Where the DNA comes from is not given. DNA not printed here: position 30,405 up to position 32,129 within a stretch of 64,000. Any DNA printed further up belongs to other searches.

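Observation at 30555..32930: Orphan non-pyrrolysine MttB-family methyltransferase with tandem GNAT but no corrinoid partner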

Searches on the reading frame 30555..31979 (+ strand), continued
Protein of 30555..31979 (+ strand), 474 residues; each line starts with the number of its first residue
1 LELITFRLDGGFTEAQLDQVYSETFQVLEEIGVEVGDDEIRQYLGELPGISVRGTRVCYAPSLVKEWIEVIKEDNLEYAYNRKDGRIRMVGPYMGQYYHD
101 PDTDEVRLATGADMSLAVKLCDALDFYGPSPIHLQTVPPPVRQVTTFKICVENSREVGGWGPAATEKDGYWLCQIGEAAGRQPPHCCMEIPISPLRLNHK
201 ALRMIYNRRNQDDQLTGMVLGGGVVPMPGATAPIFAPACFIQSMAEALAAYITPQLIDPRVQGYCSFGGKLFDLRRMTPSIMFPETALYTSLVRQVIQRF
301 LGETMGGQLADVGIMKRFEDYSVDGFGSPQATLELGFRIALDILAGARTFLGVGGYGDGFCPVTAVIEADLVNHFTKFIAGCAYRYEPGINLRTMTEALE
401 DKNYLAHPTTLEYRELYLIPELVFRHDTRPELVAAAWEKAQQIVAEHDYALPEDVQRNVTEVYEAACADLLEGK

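Call 26: search_solved_structures(query=A1, max_evalue=0.01, show_alignments=5)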
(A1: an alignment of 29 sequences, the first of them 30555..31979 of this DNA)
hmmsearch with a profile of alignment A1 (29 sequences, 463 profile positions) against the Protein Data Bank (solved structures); distinct sequences matched with E-value up to 0.01: 5.
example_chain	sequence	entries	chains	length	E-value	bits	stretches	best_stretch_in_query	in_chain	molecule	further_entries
9yce_A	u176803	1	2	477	2e-17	66.2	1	12-414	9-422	Glycine betaine methyltransferase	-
2qne_A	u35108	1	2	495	2.2e-17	66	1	12-414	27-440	Putative methyltransferase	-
7xcl_A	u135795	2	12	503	1.2e-15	60.3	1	178-459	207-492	Trimethylamine methyltransferase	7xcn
7xcm_A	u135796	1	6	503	1.9e-15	59.7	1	178-459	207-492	Trimethylamine methyltransferase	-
4yyc_A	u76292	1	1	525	1.9e-13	53.1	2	227-388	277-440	Putative trimethylamine methyltransferase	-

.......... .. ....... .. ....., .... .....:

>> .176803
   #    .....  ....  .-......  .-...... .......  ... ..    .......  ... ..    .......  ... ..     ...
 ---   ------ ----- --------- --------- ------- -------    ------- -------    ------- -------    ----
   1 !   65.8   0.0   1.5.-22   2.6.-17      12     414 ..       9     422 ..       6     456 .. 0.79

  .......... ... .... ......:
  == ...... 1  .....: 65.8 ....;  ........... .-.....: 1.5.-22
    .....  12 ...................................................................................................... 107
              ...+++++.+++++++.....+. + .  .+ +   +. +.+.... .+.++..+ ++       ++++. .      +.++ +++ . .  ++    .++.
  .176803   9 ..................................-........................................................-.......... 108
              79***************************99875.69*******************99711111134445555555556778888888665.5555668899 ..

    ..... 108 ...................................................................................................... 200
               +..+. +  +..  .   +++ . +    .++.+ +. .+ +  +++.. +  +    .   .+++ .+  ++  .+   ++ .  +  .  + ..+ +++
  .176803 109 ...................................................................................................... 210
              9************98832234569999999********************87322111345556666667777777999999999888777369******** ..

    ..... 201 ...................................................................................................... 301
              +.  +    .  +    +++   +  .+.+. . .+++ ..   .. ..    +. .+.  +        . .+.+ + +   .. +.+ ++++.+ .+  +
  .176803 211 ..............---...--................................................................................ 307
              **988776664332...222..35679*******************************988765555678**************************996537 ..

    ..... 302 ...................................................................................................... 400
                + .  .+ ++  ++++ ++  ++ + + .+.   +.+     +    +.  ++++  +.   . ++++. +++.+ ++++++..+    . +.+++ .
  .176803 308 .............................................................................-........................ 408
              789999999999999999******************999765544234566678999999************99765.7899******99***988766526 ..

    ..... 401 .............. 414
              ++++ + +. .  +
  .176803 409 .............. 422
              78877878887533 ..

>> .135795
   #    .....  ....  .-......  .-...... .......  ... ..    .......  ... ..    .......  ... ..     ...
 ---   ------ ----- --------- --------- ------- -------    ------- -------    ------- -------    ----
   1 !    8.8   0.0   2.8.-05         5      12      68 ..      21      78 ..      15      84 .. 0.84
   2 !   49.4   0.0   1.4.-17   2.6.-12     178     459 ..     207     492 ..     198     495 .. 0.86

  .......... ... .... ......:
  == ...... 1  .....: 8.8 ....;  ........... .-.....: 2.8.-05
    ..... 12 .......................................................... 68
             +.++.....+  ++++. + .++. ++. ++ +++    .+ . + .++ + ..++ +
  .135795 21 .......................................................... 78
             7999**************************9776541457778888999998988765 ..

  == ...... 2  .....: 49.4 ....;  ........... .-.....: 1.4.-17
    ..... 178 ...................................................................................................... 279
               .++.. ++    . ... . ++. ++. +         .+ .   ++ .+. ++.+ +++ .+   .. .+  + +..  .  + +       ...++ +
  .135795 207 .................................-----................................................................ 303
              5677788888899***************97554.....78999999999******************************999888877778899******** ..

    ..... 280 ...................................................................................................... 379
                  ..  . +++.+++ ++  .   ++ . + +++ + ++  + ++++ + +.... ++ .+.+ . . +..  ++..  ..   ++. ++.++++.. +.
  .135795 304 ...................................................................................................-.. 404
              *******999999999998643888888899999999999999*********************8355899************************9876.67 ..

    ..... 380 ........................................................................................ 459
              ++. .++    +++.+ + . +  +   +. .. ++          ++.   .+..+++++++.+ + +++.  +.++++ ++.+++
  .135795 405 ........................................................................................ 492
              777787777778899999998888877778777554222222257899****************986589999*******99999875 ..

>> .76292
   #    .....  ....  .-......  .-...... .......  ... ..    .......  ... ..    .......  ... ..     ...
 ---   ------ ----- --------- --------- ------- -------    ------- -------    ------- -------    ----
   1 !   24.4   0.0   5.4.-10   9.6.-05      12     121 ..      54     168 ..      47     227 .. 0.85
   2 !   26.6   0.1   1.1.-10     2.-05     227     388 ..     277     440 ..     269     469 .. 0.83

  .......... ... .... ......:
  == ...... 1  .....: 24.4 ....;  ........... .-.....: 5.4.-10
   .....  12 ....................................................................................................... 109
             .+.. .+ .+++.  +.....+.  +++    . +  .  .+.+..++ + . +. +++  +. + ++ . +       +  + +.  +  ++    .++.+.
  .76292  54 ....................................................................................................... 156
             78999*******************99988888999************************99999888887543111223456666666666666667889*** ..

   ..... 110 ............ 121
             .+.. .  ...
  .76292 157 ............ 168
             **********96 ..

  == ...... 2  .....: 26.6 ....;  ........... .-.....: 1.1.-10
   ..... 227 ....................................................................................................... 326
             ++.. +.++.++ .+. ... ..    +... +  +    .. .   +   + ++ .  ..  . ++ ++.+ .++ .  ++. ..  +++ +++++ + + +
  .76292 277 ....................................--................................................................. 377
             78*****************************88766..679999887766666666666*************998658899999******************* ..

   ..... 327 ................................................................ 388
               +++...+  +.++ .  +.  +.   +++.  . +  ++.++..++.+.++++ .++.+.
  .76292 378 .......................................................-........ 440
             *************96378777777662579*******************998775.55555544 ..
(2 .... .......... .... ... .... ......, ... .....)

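Call 29: predict_structure(alignment_id=A1)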
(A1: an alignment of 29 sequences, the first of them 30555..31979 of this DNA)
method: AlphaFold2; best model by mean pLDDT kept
length: 474 residues; sequences in the alignment: 29
mean_pLDDT: 86.0   pTM: 0.85
mean pLDDT of the five models: 86.0, 85.5, 83.8, 82.7, 79.5
residues with pLDDT >= 90: 255; 70-90: 170; 50-70: 28; < 50: 21
segments of 3 or more residues with pLDDT < 50: 1-8, 312-324
pLDDT, mean of each block of 10 residues (from residue 1): 42 92 98 97 98 98 97 91 88 90 91 96 92 92 95 83 90 95 90 90 93 91 76 85 94 96 87 81 77 91 85 42 55 75 86 86 92 81 74 84 78 72 81 92 96 97 97 77
secondary structure, 60 per line:
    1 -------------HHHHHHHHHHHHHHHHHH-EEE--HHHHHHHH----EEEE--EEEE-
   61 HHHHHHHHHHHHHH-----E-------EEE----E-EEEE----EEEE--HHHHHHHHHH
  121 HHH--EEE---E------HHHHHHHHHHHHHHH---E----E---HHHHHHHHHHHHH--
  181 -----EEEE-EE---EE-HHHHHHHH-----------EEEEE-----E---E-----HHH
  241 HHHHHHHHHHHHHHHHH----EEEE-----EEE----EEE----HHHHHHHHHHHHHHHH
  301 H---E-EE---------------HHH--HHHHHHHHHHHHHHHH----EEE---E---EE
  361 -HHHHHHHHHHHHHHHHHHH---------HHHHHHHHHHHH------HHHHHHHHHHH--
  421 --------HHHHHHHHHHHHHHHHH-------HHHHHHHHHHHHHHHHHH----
elements in order: H14-31 E33-35 H38-45 E50-53 E56-59 H61-74 E88-90 E97-100 E105-108 H111-123 E126-128 H139-153 H166-178 E186-189 H199-206 E218-222 H238-257 E262-265 E271-273 E278-280 H285-301 H329-344 E349-351 H362-380 H390-401 H408-418 H429-445 H453-470

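Call 31: search_protein_representatives(alignment_id=A1)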
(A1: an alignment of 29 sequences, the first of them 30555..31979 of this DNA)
Query: 29 sequences, 463 profile positions. Proteins with E-value up to 0.001 (for the whole library): 2242; up to 1e-10: 1007; up to 1e-30: 115. The best 150 are listed.
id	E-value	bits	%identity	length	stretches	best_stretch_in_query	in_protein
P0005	6.7e-217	737.1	-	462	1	5-460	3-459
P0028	8.6e-216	733.4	-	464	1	1-460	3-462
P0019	1.5e-205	699.7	-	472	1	1-461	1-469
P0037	3.7e-128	444.5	-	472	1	2-460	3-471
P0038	9.6e-127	439.8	-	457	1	11-457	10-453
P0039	1.0e-114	400.2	-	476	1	1-457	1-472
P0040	8.8e-114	397.1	-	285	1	175-459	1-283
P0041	4.1e-100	352.0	-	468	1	1-459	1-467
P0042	2.3e-89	316.6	-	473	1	3-459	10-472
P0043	3.4e-86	306.2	-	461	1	4-459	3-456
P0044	8.0e-81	288.4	-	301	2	4-267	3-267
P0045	2.9e-77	276.7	-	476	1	4-461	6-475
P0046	3.5e-68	246.8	-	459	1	1-459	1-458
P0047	8.9e-68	245.4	-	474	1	4-458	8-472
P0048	1.6e-66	241.3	-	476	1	1-459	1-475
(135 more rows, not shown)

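Call 32: fold_search(model_id=the predicted structure, library=pdb)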
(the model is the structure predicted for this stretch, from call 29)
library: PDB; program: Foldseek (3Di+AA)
matches with E <= 10: 311; with E <= 0.001: 12
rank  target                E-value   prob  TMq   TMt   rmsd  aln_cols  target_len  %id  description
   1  9yce_B                5.2e-20  1.00  0.73  0.73   5.2       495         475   18  Active site of MtgB, a glycine betaine methyltransferase from the MttB superfamily (released 2026-03-11)
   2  9yce_A                9.7e-20  1.00  0.73  0.73   5.1       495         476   18  Active site of MtgB, a glycine betaine methyltransferase from the MttB superfamily (released 2026-03-11)
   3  2qne_A                2.9e-19  1.00  0.73  0.73   5.1       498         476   18  Crystal structure of putative methyltransferase (ZP_00558420.1) from Desulfitobacterium hafniense Y51 at 2.30 A resolu (released 2007-08-14)
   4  7xcl_A                4.3e-19  1.00  0.73  0.71   5.1       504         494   20  Crystal structure of trimethylamine methyltransferase MttB from Methanosarcina barkeri at 2.5 A resolution (released 2023-01-18)
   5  7xcn_A                4.3e-19  1.00  0.72  0.70   5.3       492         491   20  Crystal structure of the MttB-MttC complex at 2.7 A resolution (released 2023-01-18)
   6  7xcm_C                8.9e-19  1.00  0.71  0.68   5.7       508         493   19  Crystal structure of sulfite MttB structure at 3.2 A resolution (released 2023-01-18)
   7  7xcl_C                1.8e-18  1.00  0.73  0.71   5.1       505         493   20  Crystal structure of trimethylamine methyltransferase MttB from Methanosarcina barkeri at 2.5 A resolution (released 2023-01-18)
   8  2qne_B                2.7e-18  1.00  0.72  0.72   5.1       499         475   19  Crystal structure of putative methyltransferase (ZP_00558420.1) from Desulfitobacterium hafniense Y51 at 2.30 A resolu (released 2007-08-14)
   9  7xcm_A                5.3e-18  1.00  0.73  0.70   5.3       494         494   20  Crystal structure of sulfite MttB structure at 3.2 A resolution (released 2023-01-18)
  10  4yyc                  3.5e-16  1.00  0.71  0.70   5.2       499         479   16  Crystal structure of trimethylamine methyltransferase from Sinorhizobium meliloti in complex with unknown ligand (released 2015-04-08)
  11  1tv2                  4.0e-04  1.00  0.45  0.46  14.7       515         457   12  Crystal structure of the hydroxylamine MtmB complex (released 2004-10-19)
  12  1nth                  6.3e-04  1.00  0.44  0.45  14.8       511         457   12  Crystal structure of the methanosarcina barkeri monomethylamine methyltransferase (MTMB) (released 2003-02-04)
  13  3di0_A                7.5e-02  0.38  0.24  0.34  15.8       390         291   10  Crystal Structure of Dihydrodipicolinate synthase from Staphylococcus aureus (released 2008-08-12)
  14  4o1f_A                1.3e-01  0.80  0.34  0.54   9.1       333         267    9  Structure of a methyltransferase component in complex with THF involved in O-demethylation (released 2015-01-21)
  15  4o1f_B                1.3e-01  0.77  0.34  0.53   8.8       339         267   10  Structure of a methyltransferase component in complex with THF involved in O-demethylation (released 2015-01-21)
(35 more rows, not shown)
